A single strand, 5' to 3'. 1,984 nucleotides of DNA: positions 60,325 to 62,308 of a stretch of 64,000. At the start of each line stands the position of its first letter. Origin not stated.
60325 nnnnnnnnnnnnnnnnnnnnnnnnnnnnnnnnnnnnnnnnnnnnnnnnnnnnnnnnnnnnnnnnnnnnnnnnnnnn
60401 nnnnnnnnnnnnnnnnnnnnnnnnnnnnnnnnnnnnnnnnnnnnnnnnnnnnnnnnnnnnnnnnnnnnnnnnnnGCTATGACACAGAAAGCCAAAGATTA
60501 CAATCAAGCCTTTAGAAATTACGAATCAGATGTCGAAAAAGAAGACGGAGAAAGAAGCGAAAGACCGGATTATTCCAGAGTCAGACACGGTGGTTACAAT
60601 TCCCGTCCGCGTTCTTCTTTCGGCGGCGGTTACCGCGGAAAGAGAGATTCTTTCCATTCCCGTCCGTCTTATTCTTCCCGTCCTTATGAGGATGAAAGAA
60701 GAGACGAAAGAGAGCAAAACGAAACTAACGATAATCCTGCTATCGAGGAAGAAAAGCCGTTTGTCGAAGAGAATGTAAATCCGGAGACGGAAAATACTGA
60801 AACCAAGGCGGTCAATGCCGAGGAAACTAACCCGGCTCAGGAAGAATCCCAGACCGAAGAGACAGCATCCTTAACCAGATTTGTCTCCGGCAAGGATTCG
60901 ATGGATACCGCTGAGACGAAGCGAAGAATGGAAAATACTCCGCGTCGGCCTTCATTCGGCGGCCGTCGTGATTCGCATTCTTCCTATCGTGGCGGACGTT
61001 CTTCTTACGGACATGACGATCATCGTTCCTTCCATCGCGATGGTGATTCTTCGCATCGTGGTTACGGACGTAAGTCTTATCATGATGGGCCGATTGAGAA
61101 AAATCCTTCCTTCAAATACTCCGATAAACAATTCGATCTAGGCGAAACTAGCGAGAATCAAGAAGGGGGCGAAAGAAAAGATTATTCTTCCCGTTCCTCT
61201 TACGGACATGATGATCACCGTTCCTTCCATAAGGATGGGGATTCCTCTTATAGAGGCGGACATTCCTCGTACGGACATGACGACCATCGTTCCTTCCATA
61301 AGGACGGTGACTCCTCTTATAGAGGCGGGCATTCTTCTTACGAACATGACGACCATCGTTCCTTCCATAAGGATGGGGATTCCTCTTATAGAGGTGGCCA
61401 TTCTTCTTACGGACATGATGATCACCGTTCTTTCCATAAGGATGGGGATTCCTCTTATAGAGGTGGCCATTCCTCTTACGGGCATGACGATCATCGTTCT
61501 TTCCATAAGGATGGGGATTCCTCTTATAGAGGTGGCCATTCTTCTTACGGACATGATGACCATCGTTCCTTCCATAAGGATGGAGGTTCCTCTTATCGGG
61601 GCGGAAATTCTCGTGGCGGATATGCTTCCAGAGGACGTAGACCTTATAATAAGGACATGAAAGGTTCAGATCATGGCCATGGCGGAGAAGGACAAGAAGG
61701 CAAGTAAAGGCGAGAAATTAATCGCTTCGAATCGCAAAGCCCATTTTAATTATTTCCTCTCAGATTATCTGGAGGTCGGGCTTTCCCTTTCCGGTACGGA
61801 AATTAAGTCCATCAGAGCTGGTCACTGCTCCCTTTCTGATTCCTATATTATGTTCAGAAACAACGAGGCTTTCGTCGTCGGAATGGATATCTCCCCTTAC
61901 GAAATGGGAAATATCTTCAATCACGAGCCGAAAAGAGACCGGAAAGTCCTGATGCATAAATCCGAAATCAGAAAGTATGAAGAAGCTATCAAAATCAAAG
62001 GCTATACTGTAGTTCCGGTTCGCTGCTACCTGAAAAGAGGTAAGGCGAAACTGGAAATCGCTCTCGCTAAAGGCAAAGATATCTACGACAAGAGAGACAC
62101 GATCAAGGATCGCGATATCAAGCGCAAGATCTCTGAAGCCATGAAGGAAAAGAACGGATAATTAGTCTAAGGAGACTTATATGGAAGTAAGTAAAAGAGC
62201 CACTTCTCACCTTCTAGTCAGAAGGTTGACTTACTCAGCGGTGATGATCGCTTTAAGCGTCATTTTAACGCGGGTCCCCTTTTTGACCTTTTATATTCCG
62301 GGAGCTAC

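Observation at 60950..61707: RNase R carries a 360-aa C-terminal extension built from six near-perfect 69-bp tandem repeats (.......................)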

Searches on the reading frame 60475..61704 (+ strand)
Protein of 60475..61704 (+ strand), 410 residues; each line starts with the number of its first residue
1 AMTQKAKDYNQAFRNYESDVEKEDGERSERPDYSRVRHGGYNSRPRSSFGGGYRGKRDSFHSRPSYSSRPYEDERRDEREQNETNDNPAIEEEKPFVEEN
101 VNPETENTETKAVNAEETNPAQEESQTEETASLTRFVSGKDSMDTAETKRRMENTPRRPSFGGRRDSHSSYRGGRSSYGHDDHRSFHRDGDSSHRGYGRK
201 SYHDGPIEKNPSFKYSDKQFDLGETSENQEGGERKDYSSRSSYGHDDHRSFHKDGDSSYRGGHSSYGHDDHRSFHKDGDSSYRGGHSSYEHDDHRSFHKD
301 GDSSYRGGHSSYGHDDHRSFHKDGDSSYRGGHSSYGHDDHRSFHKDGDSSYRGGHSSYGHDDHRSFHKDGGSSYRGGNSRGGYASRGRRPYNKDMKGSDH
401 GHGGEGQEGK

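Call 47: search_protein_families(library=pfam, proteins=[window:60475-61704:+], max_evalue=10)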
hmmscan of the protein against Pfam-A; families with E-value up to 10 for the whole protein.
window:60475-61704:+ (410 aa): 0 families
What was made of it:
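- On His-rich metal-binding tails (HypB/SlyD/Hpn-like): No family match was found (call 47).
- There are no Cys and no consecutive His residues, and no known metal-binding family matches (call 47).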

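Call 48: search_solved_structures(query=window:60475-61704:+, max_evalue=10)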
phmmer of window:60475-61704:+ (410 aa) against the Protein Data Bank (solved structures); distinct sequences matched with E-value up to 10: 0.
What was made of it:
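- No Pfam or PDB hit (calls 47, 48).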

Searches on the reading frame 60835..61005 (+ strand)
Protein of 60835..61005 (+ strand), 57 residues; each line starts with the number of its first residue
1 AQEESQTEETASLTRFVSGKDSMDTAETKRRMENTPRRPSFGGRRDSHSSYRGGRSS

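Call 29: find_related_loci(query=A2, collection=genome_contigs, flank=6000)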
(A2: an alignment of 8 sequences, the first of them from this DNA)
Query A2 (57 aa) in genome_contigs; peptide patterns used: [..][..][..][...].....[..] (x = any residue, [..] = any of these).
12 stretches matched a pattern; 1 encode a relative of the query (tblastn E <= 1e-3); 1 distinct loci.
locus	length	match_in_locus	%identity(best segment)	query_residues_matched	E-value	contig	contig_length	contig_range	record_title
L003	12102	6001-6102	56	6-41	3e-9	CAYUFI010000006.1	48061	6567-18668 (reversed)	MAG TPA_asm: uncultured Clostridiaceae bacterium isolate binchicken_co353_744 genome assembly, contig: NODE_1015_length_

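Call 31: find_related_loci(query=A2, collection=metagenome_contigs, flank=6000)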
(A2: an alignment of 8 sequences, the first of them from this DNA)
Query A2 (57 aa) in metagenome_contigs; peptide patterns used: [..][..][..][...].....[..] (x = any residue, [..] = any of these).
24 stretches matched a pattern; 4 encode a relative of the query (tblastn E <= 1e-3); 4 distinct loci.
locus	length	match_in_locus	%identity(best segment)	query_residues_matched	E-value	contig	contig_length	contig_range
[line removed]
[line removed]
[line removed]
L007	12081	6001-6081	48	13-41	2e-4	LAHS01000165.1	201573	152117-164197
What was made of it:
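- Tried and rejected: The metagenome scan found four loci (calls 29, 31).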

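Call 71: find_homologous_proteins(query=A2, max_evalue=1)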
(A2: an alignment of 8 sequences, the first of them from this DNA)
Query A2 (8 sequences): 2058 candidates shared short words with the query, none scored E <= 1.
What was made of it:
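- Tried and rejected: A profile search with the 57-column LTRFV motif alignment also returned nothing at E<=1 (call 71).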

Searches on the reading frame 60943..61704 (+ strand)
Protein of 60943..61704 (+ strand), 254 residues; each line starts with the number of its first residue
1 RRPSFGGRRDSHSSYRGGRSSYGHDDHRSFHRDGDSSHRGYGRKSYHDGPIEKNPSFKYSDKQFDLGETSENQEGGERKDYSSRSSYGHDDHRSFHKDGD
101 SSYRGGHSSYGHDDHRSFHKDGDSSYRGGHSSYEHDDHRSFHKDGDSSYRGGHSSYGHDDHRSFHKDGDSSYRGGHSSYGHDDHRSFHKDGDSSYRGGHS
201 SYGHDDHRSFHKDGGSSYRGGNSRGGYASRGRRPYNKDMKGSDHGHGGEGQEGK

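Call 26: find_homologous_proteins(query=window:60943-61704:+, max_evalue=0.001)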
Query seq(254 aa): 8000 candidates shared short words with the query, none scored E <= 0.001.
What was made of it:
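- Tried and rejected: A search of the 5.8-billion-protein database with the repeat-containing tail alone returned nothing, not even the protein itself (call 26).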

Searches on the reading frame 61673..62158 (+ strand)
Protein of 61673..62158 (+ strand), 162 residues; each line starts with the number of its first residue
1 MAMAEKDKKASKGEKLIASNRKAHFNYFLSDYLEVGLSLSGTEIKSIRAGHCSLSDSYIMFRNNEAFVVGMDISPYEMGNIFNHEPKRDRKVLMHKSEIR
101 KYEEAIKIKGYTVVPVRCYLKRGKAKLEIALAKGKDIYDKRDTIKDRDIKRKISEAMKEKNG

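Call 5: search_protein_families(library=ncbifam, proteins=[window:61673-62158:+], max_evalue=0.001)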
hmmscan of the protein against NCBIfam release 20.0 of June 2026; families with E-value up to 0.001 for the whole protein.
window:61673-62158:+ (162 aa): 2 families
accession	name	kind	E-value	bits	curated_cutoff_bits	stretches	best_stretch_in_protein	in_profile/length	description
NF003843.0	PRK05422.1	equivalog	2.5e-59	199.4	130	1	7-159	3-155/156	SsrA-binding protein SmpB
TIGR00086.1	smpB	equivalog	1.3e-54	184.1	119.1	1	17-158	2-144/144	SsrA-binding protein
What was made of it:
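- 61673..62161 (+): smpB, overlapping the rnr 3' end by 35 nt. NF003843 scores 199 bits (call 5).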
